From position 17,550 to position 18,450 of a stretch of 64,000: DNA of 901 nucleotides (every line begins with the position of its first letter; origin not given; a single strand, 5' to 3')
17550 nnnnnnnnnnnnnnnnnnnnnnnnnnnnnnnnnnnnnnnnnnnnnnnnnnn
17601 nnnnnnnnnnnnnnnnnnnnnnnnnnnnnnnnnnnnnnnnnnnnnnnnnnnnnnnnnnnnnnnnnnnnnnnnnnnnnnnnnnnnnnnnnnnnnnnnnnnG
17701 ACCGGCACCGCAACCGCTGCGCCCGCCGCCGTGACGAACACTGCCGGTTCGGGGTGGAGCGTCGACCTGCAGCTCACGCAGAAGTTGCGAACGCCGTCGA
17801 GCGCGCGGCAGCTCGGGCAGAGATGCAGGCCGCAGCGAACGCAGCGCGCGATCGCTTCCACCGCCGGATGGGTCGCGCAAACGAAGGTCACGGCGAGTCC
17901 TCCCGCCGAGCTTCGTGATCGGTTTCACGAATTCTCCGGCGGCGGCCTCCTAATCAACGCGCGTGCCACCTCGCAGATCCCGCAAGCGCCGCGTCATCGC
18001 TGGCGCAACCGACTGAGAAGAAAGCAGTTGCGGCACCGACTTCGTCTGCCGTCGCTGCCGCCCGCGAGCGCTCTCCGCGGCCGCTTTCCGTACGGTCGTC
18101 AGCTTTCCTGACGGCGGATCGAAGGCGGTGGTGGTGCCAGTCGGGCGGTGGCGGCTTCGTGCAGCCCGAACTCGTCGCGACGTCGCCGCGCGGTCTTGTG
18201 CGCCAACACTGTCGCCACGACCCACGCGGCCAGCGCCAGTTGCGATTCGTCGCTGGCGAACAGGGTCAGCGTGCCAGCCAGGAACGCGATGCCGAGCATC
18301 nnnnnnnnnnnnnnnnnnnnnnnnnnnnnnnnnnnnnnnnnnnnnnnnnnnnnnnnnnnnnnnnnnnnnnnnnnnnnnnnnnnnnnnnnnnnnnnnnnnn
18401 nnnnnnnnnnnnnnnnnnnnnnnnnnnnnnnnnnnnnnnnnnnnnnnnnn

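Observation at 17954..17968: Near-consensus sigma54 promoter immediately downstream of the activator/kinase pair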

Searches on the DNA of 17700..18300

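Call 33: search_rna_families(source=window, start=17700, end=18300, threshold=evalue, max_evalue=1)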
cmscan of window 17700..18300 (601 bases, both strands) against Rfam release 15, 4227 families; matches with E-value up to 1: 1.
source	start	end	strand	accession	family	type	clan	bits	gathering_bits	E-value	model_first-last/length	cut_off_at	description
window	17982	18055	-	RF03687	mir-2011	Gene; miRNA;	-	19.7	80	0.42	1-83/83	no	mir-2011 microRNA precursor family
